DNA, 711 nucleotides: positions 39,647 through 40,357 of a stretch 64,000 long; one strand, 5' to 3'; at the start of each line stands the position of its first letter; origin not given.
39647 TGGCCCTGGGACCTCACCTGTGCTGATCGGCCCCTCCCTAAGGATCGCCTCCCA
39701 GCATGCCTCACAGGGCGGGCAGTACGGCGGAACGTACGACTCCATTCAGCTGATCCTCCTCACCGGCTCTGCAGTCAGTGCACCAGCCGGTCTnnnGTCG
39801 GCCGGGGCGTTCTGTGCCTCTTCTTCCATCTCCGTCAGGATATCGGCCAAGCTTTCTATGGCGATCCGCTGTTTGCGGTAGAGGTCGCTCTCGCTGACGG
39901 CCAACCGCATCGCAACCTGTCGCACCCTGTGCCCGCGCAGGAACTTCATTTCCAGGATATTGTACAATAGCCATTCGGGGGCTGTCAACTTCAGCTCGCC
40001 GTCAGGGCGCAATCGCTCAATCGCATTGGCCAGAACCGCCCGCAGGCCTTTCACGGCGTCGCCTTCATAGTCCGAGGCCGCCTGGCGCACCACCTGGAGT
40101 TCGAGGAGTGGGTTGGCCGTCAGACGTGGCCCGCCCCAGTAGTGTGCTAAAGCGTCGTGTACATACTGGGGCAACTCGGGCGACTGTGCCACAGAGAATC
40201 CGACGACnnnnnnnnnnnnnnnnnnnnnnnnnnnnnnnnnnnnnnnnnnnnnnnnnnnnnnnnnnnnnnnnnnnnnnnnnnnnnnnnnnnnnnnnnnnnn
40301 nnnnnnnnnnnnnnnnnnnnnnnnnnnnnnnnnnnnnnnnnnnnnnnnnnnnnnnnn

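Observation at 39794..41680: Membrane-embedded one-component regulator candidate: 7TM sensor, GAF and sigma-70 region-4-like HTH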

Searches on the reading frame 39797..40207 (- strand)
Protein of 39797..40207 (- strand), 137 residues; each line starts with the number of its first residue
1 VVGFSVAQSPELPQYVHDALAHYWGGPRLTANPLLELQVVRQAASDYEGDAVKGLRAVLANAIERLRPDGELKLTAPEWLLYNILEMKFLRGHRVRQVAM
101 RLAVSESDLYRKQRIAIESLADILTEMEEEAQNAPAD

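Call 17: search_solved_structures(query=A2, max_evalue=10, show_alignments=5)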
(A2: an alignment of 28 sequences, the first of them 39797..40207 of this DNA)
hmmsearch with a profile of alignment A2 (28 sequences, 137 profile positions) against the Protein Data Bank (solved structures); distinct sequences matched with E-value up to 10: 0.

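Call 18: search_protein_families(library=pfam, alignment_id=A2, max_evalue=10)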
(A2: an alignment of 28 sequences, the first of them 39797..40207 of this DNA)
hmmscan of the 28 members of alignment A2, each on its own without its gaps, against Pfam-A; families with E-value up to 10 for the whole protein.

A. member 1, window:39797-40207:- (137 aa): 1 family
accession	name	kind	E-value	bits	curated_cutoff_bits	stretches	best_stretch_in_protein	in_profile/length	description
PF07374.17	DUF1492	-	0.1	13.2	21.5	1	83-120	62-99/100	Protein of unknown function (DUF1492)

B. families by the number of members that match (of 28 scanned): 11 families
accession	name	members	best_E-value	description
PF07374.17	DUF1492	25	0.0013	Protein of unknown function (DUF1492)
PF07638.17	Sigma70_ECF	4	0.025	ECF sigma factor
PF08281.18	Sigma70_r4_2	2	0.019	Sigma-70, region 4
PF19667.4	DUF6170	1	0.044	Family of unknown function (DUF6170)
PF04545.22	Sigma70_r4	1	0.049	Sigma-70, region 4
PF01527.26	HTH_Tnp_1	1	0.053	Transposase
PF12419.13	DUF3670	1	0.082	SNF2 Helicase protein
PF05355.16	Apo-CII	1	0.087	Apolipoprotein C-II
PF18963.5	DUF5703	1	0.12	Family of unknown function (DUF5703)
PF05043.19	Mga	1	0.16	Mga helix-turn-helix domain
PF09386.16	ParD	1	0.18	Antitoxin ParD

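Call 20: predict_structure(alignment_id=A2)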
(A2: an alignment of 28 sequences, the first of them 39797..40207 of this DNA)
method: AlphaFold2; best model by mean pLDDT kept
length: 137 residues; sequences in the alignment: 28
mean_pLDDT: 77.3   pTM: 0.72
mean pLDDT of the five models: 77.3, 74.9, 73.5, 72.4, 61.0
residues with pLDDT >= 90: 27; 70-90: 80; 50-70: 18; < 50: 12
segments of 3 or more residues with pLDDT < 50: 1-5, 71-74
pLDDT, mean of each block of 10 residues (from residue 1): 46 83 67 88 92 89 77 57 76 79 80 83 91 71
secondary structure, 60 per line:
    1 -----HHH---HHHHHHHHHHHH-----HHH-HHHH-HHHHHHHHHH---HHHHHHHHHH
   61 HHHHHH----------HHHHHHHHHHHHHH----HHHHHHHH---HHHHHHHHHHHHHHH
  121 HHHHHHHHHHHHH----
elements in order: H12-23 H33-36 H38-47 H51-66 H77-90 H95-102 H106-133

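Call 22: fold_search(model_id=the predicted structure, library=pdb)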
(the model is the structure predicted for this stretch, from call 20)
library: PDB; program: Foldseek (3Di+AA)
matches with E <= 10: 265; with E <= 0.001: 0
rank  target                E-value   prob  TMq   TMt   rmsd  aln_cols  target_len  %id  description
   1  3hug_A                8.5e-02  1.00  0.43  0.68   4.2        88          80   19  Crystal structure of Mycobacterium tuberculosis anti-sigma factor RslA in complex with -35 promoter binding domain of  (released 2010-03-02)
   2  3hug_K                9.4e-02  1.00  0.41  0.73   2.3        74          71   19  Crystal structure of Mycobacterium tuberculosis anti-sigma factor RslA in complex with -35 promoter binding domain of  (released 2010-03-02)
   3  3hug_G                1.2e-01  1.00  0.41  0.71   2.2        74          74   19  Crystal structure of Mycobacterium tuberculosis anti-sigma factor RslA in complex with -35 promoter binding domain of  (released 2010-03-02)
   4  3hug_E                1.3e-01  0.99  0.38  0.65   4.7        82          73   21  Crystal structure of Mycobacterium tuberculosis anti-sigma factor RslA in complex with -35 promoter binding domain of  (released 2010-03-02)
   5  3hug_C                1.7e-01  1.00  0.39  0.66   2.0        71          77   20  Crystal structure of Mycobacterium tuberculosis anti-sigma factor RslA in complex with -35 promoter binding domain of  (released 2010-03-02)
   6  6dxo_A                2.0e-01  0.90  0.38  0.38  12.6       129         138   19  1.8 A structure of RsbN-BldN complex. (released 2018-07-11)
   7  6pfj_A                4.2e-01  0.85  0.38  0.25  12.4       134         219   13  Structure of S. venezuelae RsiG-WhiG-(ci-di-GMP) complex, P64 crystal form (released 2019-11-13)
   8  3vfz_A                4.5e-01  0.99  0.35  0.71   3.3        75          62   16  Crystal structure of -35 promoter binding domain of SigD of Mycobacterium tuberculosis (released 2013-02-13)
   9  3vep_D                4.9e-01  0.98  0.35  0.65   3.2        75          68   16  Crystal structure of SigD4 in complex with its negative regulator RsdA (released 2013-02-13)
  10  9wsf_A                6.7e-01  0.51  0.40  0.27   7.8       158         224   16  Crystal structure of Sigma28/FlgM complex from Pseudomonas aeruginosa at 1.95 Angstrom resolution (released 2026-02-25)
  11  2h27_D                7.4e-01  0.97  0.36  0.66   3.2        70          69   17  Crystal Structure of Escherichia coli SigmaE Region 4 Bound to its-35 Element DNA (released 2006-08-22)
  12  2h27_A                7.4e-01  0.97  0.37  0.66   3.1        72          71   17  Crystal Structure of Escherichia coli SigmaE Region 4 Bound to its-35 Element DNA (released 2006-08-22)
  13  3vfz_B                7.4e-01  0.96  0.33  0.65   3.7        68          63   15  Crystal structure of -35 promoter binding domain of SigD of Mycobacterium tuberculosis (released 2013-02-13)
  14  4g97                  7.4e-01  0.25  0.22  0.14  11.8       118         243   16  Crystal structure of the response regulator PhyR from Brucella abortus (released 2014-03-12)
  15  7xyb_G                7.8e-01  0.60  0.36  0.30   9.1       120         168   23  The cryo-EM structure of an AlpA-loaded complex (released 2022-07-20)
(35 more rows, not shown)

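Call 28: search_protein_representatives(alignment_id=A2)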
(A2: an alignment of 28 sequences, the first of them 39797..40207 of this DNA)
Query: 28 sequences, 137 profile positions. Proteins with E-value up to 0.001 (for the whole library): 1637; up to 1e-10: 284; up to 1e-30: 155. The best 150 are listed.
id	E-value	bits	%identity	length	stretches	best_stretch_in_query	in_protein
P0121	4.2e-68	243.5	-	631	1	3-135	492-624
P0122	4.6e-68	243.4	-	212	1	4-135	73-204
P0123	1.1e-55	203.3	-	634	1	6-133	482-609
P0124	3.3e-54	198.5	-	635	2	8-135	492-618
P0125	6.8e-54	197.5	-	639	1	8-134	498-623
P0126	1.1e-53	196.8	-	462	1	2-132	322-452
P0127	6.7e-53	194.3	-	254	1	6-135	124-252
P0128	1.8e-52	192.9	-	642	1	5-131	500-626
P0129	3.3e-52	192.0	-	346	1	10-133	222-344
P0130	6.7e-52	191.0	-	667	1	10-134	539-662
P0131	2.3e-51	189.3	-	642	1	8-132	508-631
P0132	3.5e-51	188.7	-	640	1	6-134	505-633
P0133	6.2e-51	187.9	-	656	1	6-131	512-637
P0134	1.6e-50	186.6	-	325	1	6-134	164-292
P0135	1.7e-50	186.5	-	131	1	9-131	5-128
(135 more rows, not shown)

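Call 29: find_related_loci(query=A2, collection=genome_contigs, flank=5000)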
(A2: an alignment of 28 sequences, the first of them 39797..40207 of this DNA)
Query A2 (137 aa) in genome_contigs; peptide patterns used: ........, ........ (x = any residue, [..] = any of these).
482 stretches matched a pattern; 474 encode a relative of the query (tblastn E <= 1e-3); the best 80 are kept; 80 distinct loci.
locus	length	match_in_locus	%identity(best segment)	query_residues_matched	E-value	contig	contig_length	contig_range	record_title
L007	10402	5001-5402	92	1-134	5e-80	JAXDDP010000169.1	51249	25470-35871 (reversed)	MAG: Anaerolineae bacterium isolate POMEDNA-B74 Raw2_k127_280892, whole genome shotgun sequence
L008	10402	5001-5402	90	1-134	5e-79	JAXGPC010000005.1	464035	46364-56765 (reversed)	MAG: Anaerolineae bacterium isolate AnMBR.bin294 bin294_5, whole genome shotgun sequence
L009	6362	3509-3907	87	2-134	2e-77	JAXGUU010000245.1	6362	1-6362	MAG: Anaerolineae bacterium isolate AnMBR.bin427 bin427_245, whole genome shotgun sequence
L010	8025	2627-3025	87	2-134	2e-77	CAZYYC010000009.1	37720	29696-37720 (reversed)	MAG TPA_asm: uncultured Anaerolineales bacterium isolate SRP241326_co1_43 genome assembly, contig: NODE_1771_length_3772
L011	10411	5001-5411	82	1-137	1e-74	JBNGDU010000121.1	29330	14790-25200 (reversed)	MAG: Anaerolineae bacterium isolate E05-043 bin23.fa-121, whole genome shotgun sequence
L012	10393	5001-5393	87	1-131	2e-74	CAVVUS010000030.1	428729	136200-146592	MAG: uncultured Chloroflexia bacterium isolate MFD02923.bin.2.49 genome assembly, contig: contig_3143, whole genome shot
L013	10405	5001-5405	84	2-136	2e-74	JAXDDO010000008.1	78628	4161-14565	MAG: Anaerolineae bacterium isolate POMEDNA-B73 Raw2_k127_1691344, whole genome shotgun sequence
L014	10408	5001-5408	82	1-136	5e-73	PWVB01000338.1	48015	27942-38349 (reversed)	MAG: Anaerolineae bacterium isolate CSSed11_269R1 CS-Sed11-C385, whole genome shotgun sequence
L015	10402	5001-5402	82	1-134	4e-73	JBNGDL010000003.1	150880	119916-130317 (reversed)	MAG: Anaerolineae bacterium isolate E05-028 bin48.fa-3, whole genome shotgun sequence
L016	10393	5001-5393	86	1-131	4e-73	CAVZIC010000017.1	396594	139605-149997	MAG: uncultured Chloroflexia bacterium isolate MFD02416.bin.2.12 genome assembly, contig: contig_40982, whole genome sho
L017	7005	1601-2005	81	1-135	1e-72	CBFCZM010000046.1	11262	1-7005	MAG TPA_asm: uncultured Anaerolineae bacterium isolate SRR26215688_binner13_Refined_40 genome assembly, contig: ERZ25073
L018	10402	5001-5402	81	1-134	2e-72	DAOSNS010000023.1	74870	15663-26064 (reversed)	MAG TPA_asm: Anaerolineae bacterium isolate AMR_MDS_2365 NODE_363_length_74870_cov_94.197768, whole genome shotgun seque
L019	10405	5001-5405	80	1-135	3e-72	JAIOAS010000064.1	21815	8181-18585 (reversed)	MAG: Chloroflexota bacterium isolate S1bins155 c_000000000064, whole genome shotgun sequence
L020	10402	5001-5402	82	1-134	6e-72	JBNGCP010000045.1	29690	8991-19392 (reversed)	MAG: Anaerolineae bacterium isolate E05-002 bin45.fa-45, whole genome shotgun sequence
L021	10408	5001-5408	79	1-136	4e-72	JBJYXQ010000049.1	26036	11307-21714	MAG: Anaerolineae bacterium isolate S5_7_050615r2r1_22 S5_7_050615r2r1_22_000000000049, whole genome shotgun sequence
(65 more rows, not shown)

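Call 61: search_dna_similar(query=window:39797-40207:-, collection=plasmids, mode=protein, max_evalue=1, max_rows=15)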
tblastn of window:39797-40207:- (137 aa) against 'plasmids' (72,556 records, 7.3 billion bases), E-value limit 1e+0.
Records with a match: 19; places in all: 19; records where one place covers at least 80% of the query: 0.
Best place of each record, by identity: <60% 19.
By first word of the organism name: Clostridioides 18; Sulfitobacter 1.
By predicted mobility (MOB-suite, as given by PLSDB): non-mobilizable 18; mobilizable 1.
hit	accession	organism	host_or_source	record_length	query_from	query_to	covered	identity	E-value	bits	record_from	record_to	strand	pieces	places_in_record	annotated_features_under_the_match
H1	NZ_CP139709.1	Sulfitobacter sp. OXR-159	Bacterial Culture,hydrothermal vent ...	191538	1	101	74%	31.0%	6e-1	37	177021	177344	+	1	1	aminotransferase class I/II-fold pyridoxal phosphate-dependent enzyme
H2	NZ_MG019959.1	Clostridioides difficile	-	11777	84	128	33%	33.3%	1e-1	39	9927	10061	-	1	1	sigma-70 family RNA polymerase sigma factor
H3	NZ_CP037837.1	Clostridioides difficile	Homo sapiens,feces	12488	84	128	33%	33.3%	1e-1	39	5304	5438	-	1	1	sigma-70 family RNA polymerase sigma factor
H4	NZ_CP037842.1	Clostridioides difficile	Homo sapiens,feces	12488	84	128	33%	33.3%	1e-1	39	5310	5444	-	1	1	sigma-70 family RNA polymerase sigma factor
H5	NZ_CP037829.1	Clostridioides difficile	Homo sapiens,feces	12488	84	128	33%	33.3%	1e-1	39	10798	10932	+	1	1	sigma-70 family RNA polymerase sigma factor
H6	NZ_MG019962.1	Clostridioides difficile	-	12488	84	128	33%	33.3%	1e-1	39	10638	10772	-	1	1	sigma-70 family RNA polymerase sigma factor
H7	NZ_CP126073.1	Clostridioides difficile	Homo sapiens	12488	84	128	33%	33.3%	1e-1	39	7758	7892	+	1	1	sigma-70 family RNA polymerase sigma factor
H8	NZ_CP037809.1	Clostridioides difficile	Homo sapiens,feces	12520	84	128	33%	33.3%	1e-1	39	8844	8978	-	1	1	sigma-70 family RNA polymerase sigma factor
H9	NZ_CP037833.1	Clostridioides difficile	Homo sapiens,feces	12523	84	128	33%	33.3%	1e-1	39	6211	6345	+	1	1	sigma-70 family RNA polymerase sigma factor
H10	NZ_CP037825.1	Clostridioides difficile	Homo sapiens,feces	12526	84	128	33%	33.3%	1e-1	39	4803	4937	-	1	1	sigma-70 family RNA polymerase sigma factor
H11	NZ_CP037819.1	Clostridioides difficile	Homo sapiens,feces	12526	84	128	33%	33.3%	1e-1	39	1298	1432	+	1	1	sigma-70 family RNA polymerase sigma factor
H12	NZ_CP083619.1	Clostridioides difficile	-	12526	84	128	33%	33.3%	1e-1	39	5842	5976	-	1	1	sigma-70 family RNA polymerase sigma factor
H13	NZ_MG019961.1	Clostridioides difficile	-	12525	84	128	33%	33.3%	1e-1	39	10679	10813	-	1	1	sigma-70 family RNA polymerase sigma factor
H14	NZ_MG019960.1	Clostridioides difficile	-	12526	84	128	33%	33.3%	1e-1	39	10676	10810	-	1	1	sigma-70 family RNA polymerase sigma factor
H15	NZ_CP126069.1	Clostridioides difficile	Homo sapiens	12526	84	128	33%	33.3%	1e-1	39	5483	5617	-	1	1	sigma-70 family RNA polymerase sigma factor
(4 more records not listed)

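Call 62: fold_search(model_id=the predicted structure, library=viral)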
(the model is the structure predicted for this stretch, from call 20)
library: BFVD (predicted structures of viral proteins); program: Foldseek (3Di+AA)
matches with E <= 10: 723; with E <= 0.001: 0
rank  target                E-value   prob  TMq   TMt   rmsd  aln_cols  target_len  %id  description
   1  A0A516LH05            3.7e-02  1.00  0.50  0.51   7.8       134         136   15  (no name in the UniProt tables at hand)
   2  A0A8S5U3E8            5.5e-02  0.99  0.48  0.52   8.2       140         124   23  Sigma70 [Myoviridae sp. ctBtV12]
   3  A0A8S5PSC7            5.5e-02  0.99  0.43  0.45  11.9       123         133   20  ECF sigma factor [Myoviridae sp. ctHfT6]
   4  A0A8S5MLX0            7.5e-02  0.99  0.47  0.52   7.6       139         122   15  Uncharacterized protein [Caudovirales sp. ct1Jx6]
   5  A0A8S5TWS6            8.3e-02  0.90  0.35  0.35  13.2       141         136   19  Transcriptional activator [Myoviridae sp. ctXho31]
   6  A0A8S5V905            8.7e-02  0.99  0.43  0.43  17.7       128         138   14  Uncharacterized protein [Caudovirales sp. ctCpR1]
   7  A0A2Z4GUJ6            9.2e-02  0.95  0.39  0.40  15.3       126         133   10  (no name in the UniProt tables at hand)
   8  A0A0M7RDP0            1.1e-01  0.95  0.39  0.39  11.3       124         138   13  (no name in the UniProt tables at hand)
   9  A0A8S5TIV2            1.2e-01  0.98  0.47  0.39   8.3       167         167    7  Uncharacterized protein [Myoviridae sp. ct9dX1]
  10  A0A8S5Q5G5            1.3e-01  0.99  0.39  0.48   5.4        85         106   21  RNA polymerase sigma-70 region 4 domain-containing protein [Siphoviridae sp. ct0uL16]
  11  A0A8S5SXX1            1.4e-01  0.92  0.43  0.45  14.9       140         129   18  Sigma70 [Siphoviridae sp. ct8wU2]
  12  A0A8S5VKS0            1.4e-01  1.00  0.38  0.45   5.6        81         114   20  RNA polymerase sigma factor [Ackermannviridae sp.]
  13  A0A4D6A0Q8            1.5e-01  0.99  0.41  0.63   7.4        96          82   11  (no name in the UniProt tables at hand)
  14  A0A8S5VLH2            1.7e-01  0.99  0.44  0.61   5.2       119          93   12  (no name in the UniProt tables at hand)
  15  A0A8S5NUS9            1.7e-01  0.91  0.44  0.43  12.9       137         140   13  Uncharacterized protein [Myoviridae sp. ct1CM14]
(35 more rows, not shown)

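Call 69: search_protein_families(library=phrogs, alignment_id=A2, max_evalue=1)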
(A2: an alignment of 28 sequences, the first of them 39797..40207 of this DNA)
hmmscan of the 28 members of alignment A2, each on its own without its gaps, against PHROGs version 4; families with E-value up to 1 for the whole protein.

A. member 1, window:39797-40207:- (137 aa): 6 families
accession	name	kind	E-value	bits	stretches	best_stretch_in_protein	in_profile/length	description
phrog_36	-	transcription regulation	3.4e-06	27.8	1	81-130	144-193/220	transcriptional regulator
phrog_248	-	transcription regulation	5.7e-06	27.5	1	83-132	96-145/161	transcriptional activator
phrog_1558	-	unknown function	0.057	14.3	1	82-121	124-165/178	-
phrog_79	-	transcription regulation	0.092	13.4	1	45-128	72-141/156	anti-termination protein Q-like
phrog_8834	-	unknown function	0.1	13.6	1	93-131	67-105/108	-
phrog_28275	-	unknown function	0.49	11.5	0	76-84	9-17/30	-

B. families by the number of members that match (of 28 scanned): 19 families
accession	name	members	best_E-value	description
phrog_36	-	28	1.8e-07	transcriptional regulator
phrog_248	-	28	6.6e-07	transcriptional activator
phrog_1558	-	27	0.0018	-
phrog_8834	-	23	0.0039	-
phrog_27454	-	22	0.011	RNA polymerase sigma factor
phrog_4312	-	16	0.031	-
phrog_79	-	11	0.04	anti-termination protein Q-like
phrog_3853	-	10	0.017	-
phrog_1740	-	4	0.13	RNA polymerase sigma factor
phrog_28275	-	3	0.27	-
phrog_30753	-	2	0.004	-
phrog_10157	-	2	0.12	-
phrog_725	-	1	0.12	CII-like regulator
phrog_125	-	1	0.16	DNA invertase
phrog_6378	-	1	0.16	-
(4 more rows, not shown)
